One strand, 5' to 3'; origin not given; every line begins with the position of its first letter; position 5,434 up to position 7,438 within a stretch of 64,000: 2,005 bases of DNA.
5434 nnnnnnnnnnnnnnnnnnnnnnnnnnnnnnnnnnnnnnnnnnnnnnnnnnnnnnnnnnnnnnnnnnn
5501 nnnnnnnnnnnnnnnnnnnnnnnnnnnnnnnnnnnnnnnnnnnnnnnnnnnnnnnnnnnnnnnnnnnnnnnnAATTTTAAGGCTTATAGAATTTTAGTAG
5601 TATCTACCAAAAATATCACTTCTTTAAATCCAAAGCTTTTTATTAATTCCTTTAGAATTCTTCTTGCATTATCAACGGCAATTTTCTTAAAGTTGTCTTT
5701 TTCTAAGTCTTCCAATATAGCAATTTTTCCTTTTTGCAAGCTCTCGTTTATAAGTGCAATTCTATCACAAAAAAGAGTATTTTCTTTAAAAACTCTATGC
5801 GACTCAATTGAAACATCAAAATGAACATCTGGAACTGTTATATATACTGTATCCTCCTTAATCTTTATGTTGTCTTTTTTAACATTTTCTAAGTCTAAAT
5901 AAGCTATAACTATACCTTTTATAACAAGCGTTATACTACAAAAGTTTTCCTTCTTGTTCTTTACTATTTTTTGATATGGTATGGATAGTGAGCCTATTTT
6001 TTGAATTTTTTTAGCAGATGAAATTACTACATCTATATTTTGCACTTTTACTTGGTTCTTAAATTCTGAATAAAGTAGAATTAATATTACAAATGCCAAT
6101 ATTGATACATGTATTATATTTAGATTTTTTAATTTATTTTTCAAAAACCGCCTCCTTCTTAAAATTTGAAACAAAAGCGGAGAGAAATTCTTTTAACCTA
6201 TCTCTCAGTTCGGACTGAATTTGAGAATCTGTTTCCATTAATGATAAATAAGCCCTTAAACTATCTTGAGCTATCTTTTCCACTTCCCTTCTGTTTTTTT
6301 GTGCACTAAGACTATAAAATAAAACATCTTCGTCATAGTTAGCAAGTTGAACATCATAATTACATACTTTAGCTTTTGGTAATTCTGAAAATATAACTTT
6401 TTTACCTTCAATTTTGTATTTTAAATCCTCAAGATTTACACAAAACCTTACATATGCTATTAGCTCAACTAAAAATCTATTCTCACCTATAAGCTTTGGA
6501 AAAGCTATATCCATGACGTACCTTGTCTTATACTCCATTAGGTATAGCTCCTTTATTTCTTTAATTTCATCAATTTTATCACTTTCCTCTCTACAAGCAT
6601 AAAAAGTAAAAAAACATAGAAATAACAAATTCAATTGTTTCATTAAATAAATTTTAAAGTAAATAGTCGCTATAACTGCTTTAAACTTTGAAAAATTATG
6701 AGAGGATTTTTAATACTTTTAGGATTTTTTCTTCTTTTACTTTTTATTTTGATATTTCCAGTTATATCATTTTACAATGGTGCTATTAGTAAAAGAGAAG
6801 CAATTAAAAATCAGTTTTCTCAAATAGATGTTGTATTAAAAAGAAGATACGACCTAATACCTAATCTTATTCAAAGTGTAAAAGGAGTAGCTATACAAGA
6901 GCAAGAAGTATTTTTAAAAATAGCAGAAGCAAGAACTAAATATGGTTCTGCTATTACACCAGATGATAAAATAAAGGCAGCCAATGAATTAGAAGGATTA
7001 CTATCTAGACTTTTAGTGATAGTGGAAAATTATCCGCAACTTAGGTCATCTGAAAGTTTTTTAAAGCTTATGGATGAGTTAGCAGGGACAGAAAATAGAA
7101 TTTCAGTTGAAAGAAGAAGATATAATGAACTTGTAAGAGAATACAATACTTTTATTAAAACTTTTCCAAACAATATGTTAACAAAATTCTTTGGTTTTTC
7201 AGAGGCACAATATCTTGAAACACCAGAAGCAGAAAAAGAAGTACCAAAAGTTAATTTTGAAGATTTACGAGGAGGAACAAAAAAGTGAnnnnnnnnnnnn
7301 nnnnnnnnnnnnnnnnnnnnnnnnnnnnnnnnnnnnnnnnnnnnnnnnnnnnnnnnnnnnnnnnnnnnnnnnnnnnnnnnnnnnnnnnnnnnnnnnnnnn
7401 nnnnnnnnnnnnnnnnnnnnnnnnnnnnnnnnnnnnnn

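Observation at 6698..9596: Archaeal-type S-adenosylmethionine synthetase in a bacterium, co-operonic with lemA and an FAD oxidoreductase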

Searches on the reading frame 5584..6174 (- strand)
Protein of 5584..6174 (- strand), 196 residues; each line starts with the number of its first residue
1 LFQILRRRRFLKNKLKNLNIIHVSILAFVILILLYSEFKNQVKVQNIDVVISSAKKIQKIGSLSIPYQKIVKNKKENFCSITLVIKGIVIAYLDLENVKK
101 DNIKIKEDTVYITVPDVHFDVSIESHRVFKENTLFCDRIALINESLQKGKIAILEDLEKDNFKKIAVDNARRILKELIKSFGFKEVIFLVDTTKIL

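Call 3: search_protein_families(library=pfam, proteins=[window:5584-6174:-])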
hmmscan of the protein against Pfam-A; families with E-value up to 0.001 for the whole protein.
window:5584-6174:- (196 aa): 1 family
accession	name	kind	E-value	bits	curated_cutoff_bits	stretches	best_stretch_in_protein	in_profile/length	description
PF14014.11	DUF4230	-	2e-19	70.6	27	1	55-186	4-146/148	Protein of unknown function (DUF4230)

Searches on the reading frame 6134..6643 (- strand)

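Call 3: search_protein_families(library=pfam, proteins=[window:6134-6643:-])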
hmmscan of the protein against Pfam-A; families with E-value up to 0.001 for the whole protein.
window:6134-6643:- (169 aa): 1 family
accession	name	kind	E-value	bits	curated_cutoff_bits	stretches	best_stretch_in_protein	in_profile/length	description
PF14014.11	DUF4230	-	1.9e-11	44.7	27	1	26-164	2-144/148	Protein of unknown function (DUF4230)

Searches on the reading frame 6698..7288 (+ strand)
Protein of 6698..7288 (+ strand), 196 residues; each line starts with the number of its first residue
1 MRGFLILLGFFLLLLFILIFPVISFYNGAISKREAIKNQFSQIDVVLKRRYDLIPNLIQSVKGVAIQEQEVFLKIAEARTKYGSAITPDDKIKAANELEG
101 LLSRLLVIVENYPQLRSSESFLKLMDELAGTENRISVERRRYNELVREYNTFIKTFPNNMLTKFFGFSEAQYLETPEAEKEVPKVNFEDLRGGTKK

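Call 3: search_protein_families(library=pfam, proteins=[window:6698-7288:+])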
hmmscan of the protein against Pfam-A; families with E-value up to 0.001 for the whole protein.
window:6698-7288:+ (196 aa): 1 family
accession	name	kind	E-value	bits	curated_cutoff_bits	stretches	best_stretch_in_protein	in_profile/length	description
PF04011.17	LemA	-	3.5e-56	189.6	26.2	1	39-187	1-149/149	LemA family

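Call 4: search_protein_families(library=ncbifam, proteins=[window:6698-7288:+])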
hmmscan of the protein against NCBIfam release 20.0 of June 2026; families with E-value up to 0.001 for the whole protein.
window:6698-7288:+ (196 aa): 1 family
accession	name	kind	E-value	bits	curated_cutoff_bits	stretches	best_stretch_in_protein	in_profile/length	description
NF040966.1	MamQ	equivalog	6.9e-29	100.9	250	2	96-186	110-203/221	magnetosome protein MamQ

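Call 30: search_solved_structures(query=window:6698-7285:+, max_evalue=1)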
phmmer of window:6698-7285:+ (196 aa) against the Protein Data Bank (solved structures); distinct sequences matched with E-value up to 1: 5.
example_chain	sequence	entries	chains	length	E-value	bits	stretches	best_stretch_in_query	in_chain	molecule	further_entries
2etd_A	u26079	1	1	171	1e-45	159.1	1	28-187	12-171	lemA protein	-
5oqm_n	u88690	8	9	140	0.4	13.8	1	32-112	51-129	Mediator of RNA polymerase II transcription subunit 21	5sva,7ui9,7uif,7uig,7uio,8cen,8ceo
1yke_B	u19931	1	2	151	0.41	13.8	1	33-112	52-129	RNA polymerase II holoenzyme component SRB7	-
4ons_A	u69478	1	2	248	0.51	13.5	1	30-134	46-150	Catenin alpha-2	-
4p9t_A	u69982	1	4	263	0.57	13.3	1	30-134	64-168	Catenin alpha-2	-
